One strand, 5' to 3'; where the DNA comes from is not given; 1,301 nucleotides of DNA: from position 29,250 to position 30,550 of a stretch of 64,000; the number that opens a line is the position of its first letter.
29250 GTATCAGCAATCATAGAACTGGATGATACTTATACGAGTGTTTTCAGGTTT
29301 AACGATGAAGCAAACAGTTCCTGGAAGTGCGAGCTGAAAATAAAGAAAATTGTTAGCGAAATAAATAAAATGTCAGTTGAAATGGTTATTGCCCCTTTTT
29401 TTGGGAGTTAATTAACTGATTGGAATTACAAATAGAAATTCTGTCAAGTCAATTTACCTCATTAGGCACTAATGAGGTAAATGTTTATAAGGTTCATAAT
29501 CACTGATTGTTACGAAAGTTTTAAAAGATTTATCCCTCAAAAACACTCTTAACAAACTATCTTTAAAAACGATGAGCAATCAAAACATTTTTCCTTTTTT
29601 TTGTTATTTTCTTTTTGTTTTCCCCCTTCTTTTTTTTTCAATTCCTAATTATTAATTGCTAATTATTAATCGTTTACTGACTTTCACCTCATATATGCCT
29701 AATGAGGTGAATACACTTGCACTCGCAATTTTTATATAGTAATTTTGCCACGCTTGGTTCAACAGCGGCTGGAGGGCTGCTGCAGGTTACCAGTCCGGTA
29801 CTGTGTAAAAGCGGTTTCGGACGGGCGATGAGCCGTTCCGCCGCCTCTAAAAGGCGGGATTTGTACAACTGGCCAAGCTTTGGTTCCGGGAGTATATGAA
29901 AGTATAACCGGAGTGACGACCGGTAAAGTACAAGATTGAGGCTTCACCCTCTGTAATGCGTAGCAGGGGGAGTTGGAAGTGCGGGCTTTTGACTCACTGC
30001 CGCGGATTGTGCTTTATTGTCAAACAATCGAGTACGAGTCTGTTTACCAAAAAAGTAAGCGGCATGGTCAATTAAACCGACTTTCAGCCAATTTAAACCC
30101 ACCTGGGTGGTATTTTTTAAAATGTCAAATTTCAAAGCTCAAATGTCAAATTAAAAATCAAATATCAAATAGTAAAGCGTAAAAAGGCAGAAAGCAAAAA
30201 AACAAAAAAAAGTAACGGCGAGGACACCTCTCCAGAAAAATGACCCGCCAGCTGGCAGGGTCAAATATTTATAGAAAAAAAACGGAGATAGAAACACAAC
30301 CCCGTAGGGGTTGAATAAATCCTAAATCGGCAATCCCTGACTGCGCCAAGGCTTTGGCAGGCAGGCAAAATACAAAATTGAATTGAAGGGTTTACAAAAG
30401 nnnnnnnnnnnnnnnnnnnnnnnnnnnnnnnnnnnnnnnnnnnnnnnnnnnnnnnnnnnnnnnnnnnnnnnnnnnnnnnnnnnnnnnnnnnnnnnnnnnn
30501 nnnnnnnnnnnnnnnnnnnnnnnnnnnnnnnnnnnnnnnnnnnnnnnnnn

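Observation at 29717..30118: Orphan approximately 365-nt GC-rich, hairpin-dense transcription unit with its own promoter and terminator and no recognisable RNA family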

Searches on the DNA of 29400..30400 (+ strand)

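Call 4: search_rna_families(source=window, start=29400, end=30400, threshold=evalue, max_evalue=10, show_alignments=3)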
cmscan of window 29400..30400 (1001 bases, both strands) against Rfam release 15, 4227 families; matches with E-value up to 10: 2.
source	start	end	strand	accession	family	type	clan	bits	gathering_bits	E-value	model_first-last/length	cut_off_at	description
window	29556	29610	+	RF02371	PyrG_leader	Cis-reg; leader;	-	22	65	3.2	1-78/78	no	PyrG leader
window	29445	29489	+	RF00732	mir-305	Gene; miRNA;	-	15.8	66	3.9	1-73/73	no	mir-305 microRNA precursor family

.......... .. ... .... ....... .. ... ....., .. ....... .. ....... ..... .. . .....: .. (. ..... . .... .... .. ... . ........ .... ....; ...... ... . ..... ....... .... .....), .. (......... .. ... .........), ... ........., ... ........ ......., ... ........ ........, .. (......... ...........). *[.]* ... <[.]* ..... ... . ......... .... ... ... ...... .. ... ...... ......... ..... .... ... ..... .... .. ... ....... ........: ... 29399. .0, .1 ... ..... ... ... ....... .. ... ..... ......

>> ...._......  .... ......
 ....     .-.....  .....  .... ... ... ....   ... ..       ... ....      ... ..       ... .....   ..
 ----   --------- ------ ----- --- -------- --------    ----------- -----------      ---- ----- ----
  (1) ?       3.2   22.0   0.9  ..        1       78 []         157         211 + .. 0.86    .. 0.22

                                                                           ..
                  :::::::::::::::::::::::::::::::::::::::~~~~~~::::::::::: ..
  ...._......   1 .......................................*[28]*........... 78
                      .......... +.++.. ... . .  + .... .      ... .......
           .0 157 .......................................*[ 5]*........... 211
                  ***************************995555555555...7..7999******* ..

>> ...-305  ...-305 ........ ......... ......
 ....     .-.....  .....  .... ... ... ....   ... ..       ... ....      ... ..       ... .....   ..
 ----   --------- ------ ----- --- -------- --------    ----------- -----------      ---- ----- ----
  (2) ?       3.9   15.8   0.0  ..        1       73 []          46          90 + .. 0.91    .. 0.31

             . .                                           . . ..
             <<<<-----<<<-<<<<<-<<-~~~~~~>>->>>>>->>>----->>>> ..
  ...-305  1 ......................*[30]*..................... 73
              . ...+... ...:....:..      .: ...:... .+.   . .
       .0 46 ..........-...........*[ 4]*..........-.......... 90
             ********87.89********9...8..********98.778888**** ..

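Call 21: search_dna_similar(query=window:29700-30130:+, collection=phages, mode=distant, max_evalue=1)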
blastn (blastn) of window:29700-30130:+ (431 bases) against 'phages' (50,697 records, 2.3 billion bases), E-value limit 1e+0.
No match.

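Call 22: search_dna_similar(query=window:29700-30130:+, collection=plasmids, mode=distant, max_evalue=1)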
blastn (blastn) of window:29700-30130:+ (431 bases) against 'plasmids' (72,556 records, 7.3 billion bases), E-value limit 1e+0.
No match.
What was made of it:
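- Tried and rejected: The phage and plasmid blastn searches found nothing (calls 21, 22).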

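Call 96: search_with_rna_model(model_id=R1, source=window, start=29700, end=29920, filters=off, max_evalue=10, show_alignments=2)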
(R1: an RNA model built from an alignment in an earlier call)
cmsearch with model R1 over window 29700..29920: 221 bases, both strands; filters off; matches with E-value up to 10: 8.
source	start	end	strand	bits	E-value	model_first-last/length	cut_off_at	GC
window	29747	29885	+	10.6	0.0013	1-143/143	no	0.58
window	29815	29841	-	0.8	0.67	1-143/143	no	0.67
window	29788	29804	-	-0.2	1.3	1-143/143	no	0.53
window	29760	29780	-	-1.2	2.4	1-143/143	no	0.71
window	29843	29855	-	-2.4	5.1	23-35/143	no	0.54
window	29701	29725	-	-2.4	5.2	1-143/143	no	0.44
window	29871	29883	-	-2.4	5.3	1-143/143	no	0.62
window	29906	29919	-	-2.9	7.2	1-143/143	no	0.57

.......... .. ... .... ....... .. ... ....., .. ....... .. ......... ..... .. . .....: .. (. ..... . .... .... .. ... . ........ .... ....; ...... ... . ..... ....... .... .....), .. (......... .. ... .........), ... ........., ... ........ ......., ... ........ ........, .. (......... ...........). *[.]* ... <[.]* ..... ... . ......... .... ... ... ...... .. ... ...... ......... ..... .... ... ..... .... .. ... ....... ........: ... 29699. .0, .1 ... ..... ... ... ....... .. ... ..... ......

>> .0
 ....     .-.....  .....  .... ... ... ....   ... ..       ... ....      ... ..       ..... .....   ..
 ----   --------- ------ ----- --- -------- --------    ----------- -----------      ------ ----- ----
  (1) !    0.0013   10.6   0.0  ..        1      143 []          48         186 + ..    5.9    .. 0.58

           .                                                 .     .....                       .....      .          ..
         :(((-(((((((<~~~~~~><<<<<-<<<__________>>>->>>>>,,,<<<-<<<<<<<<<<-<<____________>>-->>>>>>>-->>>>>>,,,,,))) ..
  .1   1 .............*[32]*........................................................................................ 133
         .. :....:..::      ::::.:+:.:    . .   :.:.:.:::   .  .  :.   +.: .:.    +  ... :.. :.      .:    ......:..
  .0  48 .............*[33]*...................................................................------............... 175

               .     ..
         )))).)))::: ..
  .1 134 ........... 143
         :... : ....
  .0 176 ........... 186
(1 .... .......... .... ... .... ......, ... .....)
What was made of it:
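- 29752..29878 (+): 5' domain: helix P1 (29752-59 with 29871-78) closing a set of hairpins at 29763-82, 29793-822 and 29835-60. A covariance model of the relatives' 5' domain aligns el1 end to end with the same layout, but weakly at 10.6 bits (call 96).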

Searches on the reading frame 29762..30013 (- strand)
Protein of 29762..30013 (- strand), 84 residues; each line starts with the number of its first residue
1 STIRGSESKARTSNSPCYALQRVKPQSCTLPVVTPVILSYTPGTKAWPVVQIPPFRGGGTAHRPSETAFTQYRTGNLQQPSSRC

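Call 33: search_protein_families(library=pfam, proteins=[window:29762-30013:-], max_evalue=1)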
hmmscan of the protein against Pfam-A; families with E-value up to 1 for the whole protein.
seq(84 aa): 0 families

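Call 47: search_protein_representatives(protein=window:29762-30013:-)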
Query: 84 residues. Proteins with E-value up to 0.001 (for the whole library): 1; up to 1e-10: 0; up to 1e-30: 0. The best 1 are listed.
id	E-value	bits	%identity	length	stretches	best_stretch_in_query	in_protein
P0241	6.1e-04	36.1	28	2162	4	10-64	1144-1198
